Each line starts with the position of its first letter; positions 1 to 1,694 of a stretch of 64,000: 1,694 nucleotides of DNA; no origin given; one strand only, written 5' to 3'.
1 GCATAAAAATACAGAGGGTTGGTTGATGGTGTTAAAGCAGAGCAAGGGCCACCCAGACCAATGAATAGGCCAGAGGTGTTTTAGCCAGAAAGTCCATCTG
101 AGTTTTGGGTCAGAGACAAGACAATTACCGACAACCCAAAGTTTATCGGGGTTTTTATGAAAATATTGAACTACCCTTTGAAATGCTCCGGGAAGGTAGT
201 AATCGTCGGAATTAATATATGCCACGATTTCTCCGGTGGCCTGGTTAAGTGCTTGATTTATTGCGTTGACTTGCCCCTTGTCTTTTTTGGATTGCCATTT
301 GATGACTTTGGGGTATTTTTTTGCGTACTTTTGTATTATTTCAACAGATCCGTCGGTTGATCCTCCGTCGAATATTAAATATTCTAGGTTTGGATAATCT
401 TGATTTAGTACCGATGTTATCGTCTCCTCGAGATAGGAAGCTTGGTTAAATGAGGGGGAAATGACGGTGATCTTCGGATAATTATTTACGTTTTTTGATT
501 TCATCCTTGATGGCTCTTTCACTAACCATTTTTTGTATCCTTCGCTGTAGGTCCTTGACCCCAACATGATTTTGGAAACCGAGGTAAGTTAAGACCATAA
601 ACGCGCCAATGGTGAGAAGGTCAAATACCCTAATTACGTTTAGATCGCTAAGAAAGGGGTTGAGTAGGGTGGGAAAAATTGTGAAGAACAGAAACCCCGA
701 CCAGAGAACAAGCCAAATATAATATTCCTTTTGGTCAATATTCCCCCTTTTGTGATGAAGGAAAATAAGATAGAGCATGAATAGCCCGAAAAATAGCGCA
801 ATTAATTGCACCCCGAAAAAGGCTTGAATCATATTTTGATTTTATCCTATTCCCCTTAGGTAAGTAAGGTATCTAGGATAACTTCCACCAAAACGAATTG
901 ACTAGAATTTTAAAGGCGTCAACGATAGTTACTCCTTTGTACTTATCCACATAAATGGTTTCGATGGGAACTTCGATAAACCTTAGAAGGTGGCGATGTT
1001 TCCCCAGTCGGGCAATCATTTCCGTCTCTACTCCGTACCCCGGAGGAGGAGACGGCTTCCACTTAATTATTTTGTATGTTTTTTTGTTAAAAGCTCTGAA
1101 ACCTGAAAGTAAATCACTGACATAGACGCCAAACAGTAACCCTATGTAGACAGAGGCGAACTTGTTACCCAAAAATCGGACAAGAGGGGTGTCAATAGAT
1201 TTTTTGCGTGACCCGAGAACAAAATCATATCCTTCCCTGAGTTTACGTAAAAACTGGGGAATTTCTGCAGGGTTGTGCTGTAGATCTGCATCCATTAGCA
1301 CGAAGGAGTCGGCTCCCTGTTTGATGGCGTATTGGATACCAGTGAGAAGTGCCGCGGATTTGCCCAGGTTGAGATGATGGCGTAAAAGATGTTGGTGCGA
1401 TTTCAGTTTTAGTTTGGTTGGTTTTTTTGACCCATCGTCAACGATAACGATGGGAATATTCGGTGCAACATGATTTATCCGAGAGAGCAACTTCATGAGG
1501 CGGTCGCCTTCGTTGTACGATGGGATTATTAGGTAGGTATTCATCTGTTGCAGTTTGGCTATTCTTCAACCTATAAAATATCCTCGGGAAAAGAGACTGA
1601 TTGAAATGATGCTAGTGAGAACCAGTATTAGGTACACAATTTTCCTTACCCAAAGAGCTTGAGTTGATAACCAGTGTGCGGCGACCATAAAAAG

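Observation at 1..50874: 50-kb glycosylation super-island: 11 GT2, 2 GT4, one Wzx and about 23 large polytopic membrane proteins, of which ~19 form GT-C-like paralog families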

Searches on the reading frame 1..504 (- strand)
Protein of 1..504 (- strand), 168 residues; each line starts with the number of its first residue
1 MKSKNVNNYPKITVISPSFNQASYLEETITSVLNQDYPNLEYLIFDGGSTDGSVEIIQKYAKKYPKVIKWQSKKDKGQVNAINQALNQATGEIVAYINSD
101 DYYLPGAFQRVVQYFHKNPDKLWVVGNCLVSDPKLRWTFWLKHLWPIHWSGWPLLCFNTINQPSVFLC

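Call 75: search_protein_families(library=pfam, max_evalue=0.01, proteins=[window:1-504:-])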
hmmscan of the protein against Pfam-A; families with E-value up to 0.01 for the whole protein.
window:1-504:- (168 aa): 4 families
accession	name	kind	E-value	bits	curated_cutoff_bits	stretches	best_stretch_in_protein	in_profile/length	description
PF00535.33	Glycos_transf_2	-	8.3e-33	114.1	23.3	1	13-143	1-130/168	Glycosyl transferase family 2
PF13641.12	Glyco_tranf_2_3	-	4.5e-15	56.7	27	1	10-126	1-120/230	Glycosyltransferase like family 2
PF10111.15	Glyco_tranf_2_2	-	5.1e-07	29.9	27.3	1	21-113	11-104/276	Glycosyltransferase like family 2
PF13704.12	Glyco_tranf_2_4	-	0.0057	17.6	27.5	1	20-103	2-84/98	Glycosyl transferase family 2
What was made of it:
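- Checked: An 11th lies at 1-504(-), cut by the window's left edge (PF00535, 8e-33, call 75).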

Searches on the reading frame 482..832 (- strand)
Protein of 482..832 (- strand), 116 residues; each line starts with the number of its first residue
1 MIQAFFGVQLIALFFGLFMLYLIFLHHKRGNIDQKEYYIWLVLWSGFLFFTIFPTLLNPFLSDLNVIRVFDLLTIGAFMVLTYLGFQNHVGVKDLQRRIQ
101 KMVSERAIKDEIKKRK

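Call 34: search_protein_families(library=pfam, max_evalue=5, proteins=[window:482-832:-])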
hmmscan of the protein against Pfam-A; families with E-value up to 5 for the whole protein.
window:482-832:- (116 aa): 6 families
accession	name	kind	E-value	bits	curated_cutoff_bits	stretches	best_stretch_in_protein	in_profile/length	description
PF10066.14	DUF2304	-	7.3e-16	58.8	25.5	1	8-111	2-105/106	Uncharacterized conserved protein (DUF2304)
PF04987.19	PigN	-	0.0037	16.5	25.4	1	1-87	134-215/456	Phosphatidylinositolglycan class N (PIG-N)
PF25323.1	6TM_PilS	-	0.026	14.6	27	1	3-82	12-98/189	PilS-like transmembrane domain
PF13520.12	AA_permease_2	-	0.17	11.2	27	1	9-60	357-405/427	Amino acid permease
PF10939.13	DUF2631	-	0.83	10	25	1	8-43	33-63/66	Protein of unknown function (DUF2631)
PF10215.14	Ost4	-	3.3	8.1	25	1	11-27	10-26/34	Oligosaccaryltransferase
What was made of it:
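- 482..832 (-): DUF2304 small membrane protein, probable partner of GT2 873 (analogous to Rv3632 and GacJ). PF10066 7.3e-16 (call 34)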

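Call 76: list_cluster_members(proteins=[window:482-832:-, window:873-1544:-, window:1566-2702:-, window:2702-3769:-, window:3766-4785:-, window:7962-8840:-, window:8827-10479:-, window:15144-16805:-, window:18803-20257:-, window:23908-24780:-])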
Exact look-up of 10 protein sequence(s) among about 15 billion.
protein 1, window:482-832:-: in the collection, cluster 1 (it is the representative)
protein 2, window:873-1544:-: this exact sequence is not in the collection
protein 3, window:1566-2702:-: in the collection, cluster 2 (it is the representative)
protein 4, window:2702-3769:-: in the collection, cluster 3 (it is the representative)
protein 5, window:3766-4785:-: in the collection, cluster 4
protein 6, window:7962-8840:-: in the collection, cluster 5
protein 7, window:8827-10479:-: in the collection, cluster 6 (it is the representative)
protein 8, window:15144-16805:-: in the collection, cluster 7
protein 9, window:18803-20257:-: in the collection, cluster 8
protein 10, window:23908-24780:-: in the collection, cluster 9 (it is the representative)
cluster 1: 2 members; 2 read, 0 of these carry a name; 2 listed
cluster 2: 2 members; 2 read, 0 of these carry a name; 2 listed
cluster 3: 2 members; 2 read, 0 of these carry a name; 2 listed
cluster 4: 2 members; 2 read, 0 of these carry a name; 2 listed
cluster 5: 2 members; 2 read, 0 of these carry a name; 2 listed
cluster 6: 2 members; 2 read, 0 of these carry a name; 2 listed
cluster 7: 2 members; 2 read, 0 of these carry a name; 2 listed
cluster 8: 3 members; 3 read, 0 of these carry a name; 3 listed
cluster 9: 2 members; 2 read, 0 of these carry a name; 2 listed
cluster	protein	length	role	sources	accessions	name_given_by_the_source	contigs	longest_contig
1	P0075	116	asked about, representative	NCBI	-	-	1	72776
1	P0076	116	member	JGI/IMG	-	-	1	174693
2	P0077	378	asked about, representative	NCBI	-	-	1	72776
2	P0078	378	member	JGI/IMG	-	-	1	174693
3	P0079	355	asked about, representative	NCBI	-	-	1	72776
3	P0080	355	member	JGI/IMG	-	-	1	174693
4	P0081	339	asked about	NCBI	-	-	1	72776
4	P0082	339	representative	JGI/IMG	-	-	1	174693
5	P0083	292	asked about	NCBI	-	-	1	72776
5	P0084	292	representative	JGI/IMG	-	-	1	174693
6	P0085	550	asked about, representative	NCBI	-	-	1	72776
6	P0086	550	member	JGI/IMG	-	-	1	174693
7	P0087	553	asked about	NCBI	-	-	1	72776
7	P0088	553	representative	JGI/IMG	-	-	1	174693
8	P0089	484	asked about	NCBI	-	-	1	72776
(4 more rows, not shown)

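Call 77: find_encoding_contigs(protein=P0076, flank=10000, max_places=2)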
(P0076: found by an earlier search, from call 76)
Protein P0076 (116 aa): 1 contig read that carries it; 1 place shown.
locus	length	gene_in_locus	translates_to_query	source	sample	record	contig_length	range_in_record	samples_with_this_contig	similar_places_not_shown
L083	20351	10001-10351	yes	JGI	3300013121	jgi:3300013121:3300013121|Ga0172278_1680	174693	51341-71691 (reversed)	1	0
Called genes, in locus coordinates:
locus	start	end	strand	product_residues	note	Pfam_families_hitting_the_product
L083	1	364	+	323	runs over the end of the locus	-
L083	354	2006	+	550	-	PF02366:PMT (weak), PF13231:PMT_2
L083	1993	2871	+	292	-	PF00535:Glycos_transf_2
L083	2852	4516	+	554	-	-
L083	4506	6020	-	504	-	-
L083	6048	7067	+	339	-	PF13439:Glyco_transf_4 (weak), PF00534:Glycos_transf_1, PF13692:Glyco_trans_1_4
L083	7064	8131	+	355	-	-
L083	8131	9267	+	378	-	-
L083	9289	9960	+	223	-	PF00535:Glycos_transf_2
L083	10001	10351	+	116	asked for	PF10066:DUF2304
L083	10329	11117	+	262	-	PF00535:Glycos_transf_2, PF10111:Glyco_tranf_2_2 (weak), PF13641:Glyco_tranf_2_3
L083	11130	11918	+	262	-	PF05050:Methyltransf_21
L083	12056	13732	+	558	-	-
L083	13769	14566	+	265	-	PF00535:Glycos_transf_2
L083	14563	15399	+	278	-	PF01061:ABC2_membrane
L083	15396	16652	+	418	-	PF00005:ABC_tran, PF13304:AAA_21 (faint)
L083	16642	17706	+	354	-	PF05711:TylF, PF13578:Methyltransf_24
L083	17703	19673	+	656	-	PF00535:Glycos_transf_2, PF10111:Glyco_tranf_2_2 (weak), PF02709:Glyco_transf_7C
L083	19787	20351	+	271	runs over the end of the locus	PF00535:Glycos_transf_2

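Call 79: find_encoding_contigs(protein=P0088, flank=10000, max_places=1)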
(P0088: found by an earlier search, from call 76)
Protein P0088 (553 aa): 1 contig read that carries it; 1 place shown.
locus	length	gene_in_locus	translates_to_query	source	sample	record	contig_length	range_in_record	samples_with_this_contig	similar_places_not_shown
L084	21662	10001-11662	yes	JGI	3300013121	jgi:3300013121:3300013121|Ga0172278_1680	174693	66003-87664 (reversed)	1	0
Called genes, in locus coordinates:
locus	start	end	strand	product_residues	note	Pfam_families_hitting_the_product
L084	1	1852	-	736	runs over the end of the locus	PF09586:YfhO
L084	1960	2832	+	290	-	PF00535:Glycos_transf_2, PF13641:Glyco_tranf_2_3, PF13632:Glyco_trans_2_3 (weak)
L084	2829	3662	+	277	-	PF00535:Glycos_transf_2, PF13641:Glyco_tranf_2_3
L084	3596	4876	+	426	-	-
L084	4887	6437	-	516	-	PF13231:PMT_2 (weak)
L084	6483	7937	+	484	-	-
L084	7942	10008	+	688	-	PF20176:DUF6541 (faint)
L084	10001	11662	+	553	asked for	PF02366:PMT (weak), PF13231:PMT_2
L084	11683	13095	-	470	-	PF13231:PMT_2 (weak)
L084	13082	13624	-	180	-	-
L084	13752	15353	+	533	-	-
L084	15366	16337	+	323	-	-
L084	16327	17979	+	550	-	PF02366:PMT (weak), PF13231:PMT_2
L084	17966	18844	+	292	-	PF00535:Glycos_transf_2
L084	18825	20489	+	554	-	-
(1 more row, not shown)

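Call 103: search_protein_families(library=pfam, max_evalue=1, proteins=[L083:12056-13732:+, L083:17703-19673:+, L083:11130-11918:+, L083:14563-15399:+])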
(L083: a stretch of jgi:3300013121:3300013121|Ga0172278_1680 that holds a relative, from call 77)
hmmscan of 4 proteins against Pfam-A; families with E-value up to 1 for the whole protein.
L083:12056-13732:+ (558 aa): 0 families

L083:17703-19673:+ (656 aa): 9 families
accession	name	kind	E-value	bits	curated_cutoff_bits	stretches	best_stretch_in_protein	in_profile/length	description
PF00535.33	Glycos_transf_2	-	3.2e-13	50.4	23.3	1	7-134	1-127/168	Glycosyl transferase family 2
PF02709.20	Glyco_transf_7C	-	4.3e-08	33.1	23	1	155-215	17-77/78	N-terminal domain of galactosyltransferase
PF10111.15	Glyco_tranf_2_2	-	4.5e-07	30.1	27.3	1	7-195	1-201/276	Glycosyltransferase like family 2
PF13489.12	Methyltransf_23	-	2.6e-05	24.5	27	1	523-604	81-162/164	Methyltransferase domain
PF09458.16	H_lectin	-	0.025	15.1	24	0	342-371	13-42/67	H-type lectin domain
PF13733.12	Glyco_transf_7N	-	0.05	13.7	27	1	5-69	48-109/134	N-terminal region of glycosyl transferase group 7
PF08241.18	Methyltransf_11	-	0.055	14.6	21.2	1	522-558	59-93/95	Methyltransferase domain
PF08242.18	Methyltransf_12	-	0.16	13.2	30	1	525-558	67-98/98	Methyltransferase domain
PF20469.4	OLD-like_TOPRIM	-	0.2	12.6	23.2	0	21-66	16-63/67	Overcoming lysogenization defect protein-like, TOPRIM domain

L083:11130-11918:+ (262 aa): 9 families
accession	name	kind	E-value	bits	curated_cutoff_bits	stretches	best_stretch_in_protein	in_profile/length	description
PF05050.19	Methyltransf_21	-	1.8e-15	57.9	22.7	1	81-237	1-171/173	Methyltransferase FkbM domain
PF05575.17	V_cholerae_RfbT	-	2.9e-05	24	27.9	1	71-198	74-207/286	Vibrio cholerae RfbT protein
PF02475.24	TRM5-TYW2_MTfase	-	0.0003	21.2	28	1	77-127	38-88/164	TRM5/TYW2 methyltransferase domain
PF05175.20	MTS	-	0.00036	20.6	23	1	71-131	27-87/170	Methyltransferase small domain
PF13383.12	Methyltransf_22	-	0.0025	17.9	22.4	1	123-197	112-190/252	Methyltransferase domain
PF02390.23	Methyltransf_4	-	0.047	13.6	24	1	77-134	3-60/173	Putative methyltransferase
PF13847.12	Methyltransf_31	-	0.056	13.6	27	1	77-128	5-57/145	Methyltransferase domain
PF01728.25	FtsJ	-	0.09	13.1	24.1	1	66-125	13-76/181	FtsJ-like methyltransferase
PF08242.18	Methyltransf_12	-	0.097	13.8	30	1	80-137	1-58/98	Methyltransferase domain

L083:14563-15399:+ (278 aa): 3 families
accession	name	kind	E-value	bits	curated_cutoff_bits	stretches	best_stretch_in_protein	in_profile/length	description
PF01061.29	ABC2_membrane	-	2.9e-16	60.1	26.9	1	32-233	3-205/211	ABC-2 type transporter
PF12698.13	ABC2_membrane_3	-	0.0021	17.7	31.6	1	86-258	163-343/347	ABC-2 family transporter protein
PF24188.1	DUF7416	-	0.026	14.6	27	1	16-46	6-36/69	Family of unknown function (DUF7416)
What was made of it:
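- The sister strain shows the locus continuing into GT2s, methyltransferases and a Wzm/Wzt-like ABC exporter (calls 77, 103).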

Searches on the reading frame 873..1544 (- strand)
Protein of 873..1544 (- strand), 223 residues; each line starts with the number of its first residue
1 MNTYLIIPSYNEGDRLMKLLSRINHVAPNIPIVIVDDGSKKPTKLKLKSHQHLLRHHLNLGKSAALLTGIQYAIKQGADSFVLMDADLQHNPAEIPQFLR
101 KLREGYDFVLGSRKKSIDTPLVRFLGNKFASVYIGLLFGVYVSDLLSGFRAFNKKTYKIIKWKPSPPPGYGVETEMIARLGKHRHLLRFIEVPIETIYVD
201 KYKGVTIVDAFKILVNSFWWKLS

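Call 4: search_protein_families(library=pfam, max_evalue=0.01, proteins=[window:873-1544:-])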
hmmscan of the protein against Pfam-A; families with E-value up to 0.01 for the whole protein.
window:873-1544:- (223 aa): 1 family
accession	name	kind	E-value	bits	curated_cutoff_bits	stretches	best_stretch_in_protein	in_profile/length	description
PF00535.33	Glycos_transf_2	-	5.9e-22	78.8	23.3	1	5-127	2-129/168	Glycosyl transferase family 2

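Call 9: search_protein_families(library=ncbifam, max_evalue=0.001, proteins=[window:873-1544:-])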
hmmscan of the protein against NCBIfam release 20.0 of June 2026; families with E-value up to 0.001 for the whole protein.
window:873-1544:- (223 aa): 10 families
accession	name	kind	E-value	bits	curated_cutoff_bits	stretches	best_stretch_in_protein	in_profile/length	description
NF058614.1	PPMAGASynPpgS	equivalog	4.9e-25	88.3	370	1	3-218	2-220/226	polyprenyl-phospho-N-acetylgalactosaminyl synthase PpgS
NF047588.1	GlcsyltransPgfSStrep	equivalog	9.9e-19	67.7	500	1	2-160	2-167/308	glycosyltransferase PgfS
TIGR04182.1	glyco_TIGR04182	equivalog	8.1e-18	64.8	325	1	5-195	4-189/293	S-layer glycoprotein N-glycosyltransferase AglJ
NF007986.1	PRK10714.1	equivalog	9.5e-12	44.5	529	1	5-153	10-165/316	undecaprenyl-phosphate 4-deoxy-4-formamido-L-arabinose transferase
NF041391.1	DPhHxTase_Halo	equivalog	1.2e-10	40.7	375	1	9-209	3-193/213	dolichyl-phosphate hexose transferase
TIGR03937.1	PgaC_IcaA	equivalog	3.8e-07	29.4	422.3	1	5-87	49-135/407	poly-beta-1,6-N-acetyl-D-glucosamine synthase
NF041875.1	EPS_EpsD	equivalog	4.6e-07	29.6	370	1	6-109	4-111/325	exopolysaccharide biosynthesis glycosyltransferase EpsD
TIGR03965.1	mycofact_glyco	equivalog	7.6e-06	25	280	1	5-74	78-154/467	mycofactocin biosynthesis glycosyltransferase MftF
TIGR04283.1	glyco_like_mftF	equivalog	1.5e-05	24.7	182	1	6-90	4-85/221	TIGR04283 family arsenosugar biosynthesis glycosyltransferase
TIGR01556.1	rhamnosyltran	subfamily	0.0003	20.1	200.55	1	29-104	21-100/281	rhamnosyltransferase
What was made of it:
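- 873..1544 (-): Soluble GT2, PpgS/DPM1-like candidate polyprenyl-P-sugar synthase. PF00535 5.9e-22 (call 4); best NCBIfam hit is PpgS, 4.9e-25, full length but below the curated cutoff (call 9)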

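Call 66: find_encoding_contigs(protein=window:873-1544:-, flank=10000, max_places=3)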
Protein window:873-1544:- (223 aa): no gene with exactly this product is on record in the collection.

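Call 103: search_protein_families(library=pfam, max_evalue=1, proteins=[L083:12056-13732:+, L083:17703-19673:+, L083:11130-11918:+, L083:14563-15399:+])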
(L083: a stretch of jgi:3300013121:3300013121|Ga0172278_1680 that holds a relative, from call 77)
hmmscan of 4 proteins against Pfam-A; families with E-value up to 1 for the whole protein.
L083:12056-13732:+ (558 aa): 0 families

L083:17703-19673:+ (656 aa): 9 families
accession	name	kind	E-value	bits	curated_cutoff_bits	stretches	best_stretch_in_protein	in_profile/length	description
PF00535.33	Glycos_transf_2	-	3.2e-13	50.4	23.3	1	7-134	1-127/168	Glycosyl transferase family 2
PF02709.20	Glyco_transf_7C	-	4.3e-08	33.1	23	1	155-215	17-77/78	N-terminal domain of galactosyltransferase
PF10111.15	Glyco_tranf_2_2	-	4.5e-07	30.1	27.3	1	7-195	1-201/276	Glycosyltransferase like family 2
PF13489.12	Methyltransf_23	-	2.6e-05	24.5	27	1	523-604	81-162/164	Methyltransferase domain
PF09458.16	H_lectin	-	0.025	15.1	24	0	342-371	13-42/67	H-type lectin domain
PF13733.12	Glyco_transf_7N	-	0.05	13.7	27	1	5-69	48-109/134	N-terminal region of glycosyl transferase group 7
PF08241.18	Methyltransf_11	-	0.055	14.6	21.2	1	522-558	59-93/95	Methyltransferase domain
PF08242.18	Methyltransf_12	-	0.16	13.2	30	1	525-558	67-98/98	Methyltransferase domain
PF20469.4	OLD-like_TOPRIM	-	0.2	12.6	23.2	0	21-66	16-63/67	Overcoming lysogenization defect protein-like, TOPRIM domain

L083:11130-11918:+ (262 aa): 9 families
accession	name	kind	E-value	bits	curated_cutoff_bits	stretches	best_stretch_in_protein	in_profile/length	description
PF05050.19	Methyltransf_21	-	1.8e-15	57.9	22.7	1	81-237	1-171/173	Methyltransferase FkbM domain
PF05575.17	V_cholerae_RfbT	-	2.9e-05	24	27.9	1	71-198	74-207/286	Vibrio cholerae RfbT protein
PF02475.24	TRM5-TYW2_MTfase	-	0.0003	21.2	28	1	77-127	38-88/164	TRM5/TYW2 methyltransferase domain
PF05175.20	MTS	-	0.00036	20.6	23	1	71-131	27-87/170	Methyltransferase small domain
PF13383.12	Methyltransf_22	-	0.0025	17.9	22.4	1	123-197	112-190/252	Methyltransferase domain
PF02390.23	Methyltransf_4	-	0.047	13.6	24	1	77-134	3-60/173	Putative methyltransferase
PF13847.12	Methyltransf_31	-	0.056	13.6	27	1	77-128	5-57/145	Methyltransferase domain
PF01728.25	FtsJ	-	0.09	13.1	24.1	1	66-125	13-76/181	FtsJ-like methyltransferase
PF08242.18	Methyltransf_12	-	0.097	13.8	30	1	80-137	1-58/98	Methyltransferase domain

L083:14563-15399:+ (278 aa): 3 families
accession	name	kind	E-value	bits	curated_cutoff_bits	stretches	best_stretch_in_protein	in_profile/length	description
PF01061.29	ABC2_membrane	-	2.9e-16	60.1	26.9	1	32-233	3-205/211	ABC-2 type transporter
PF12698.13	ABC2_membrane_3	-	0.0021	17.7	31.6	1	86-258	163-343/347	ABC-2 family transporter protein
PF24188.1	DUF7416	-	0.026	14.6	27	1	16-46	6-36/69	Family of unknown function (DUF7416)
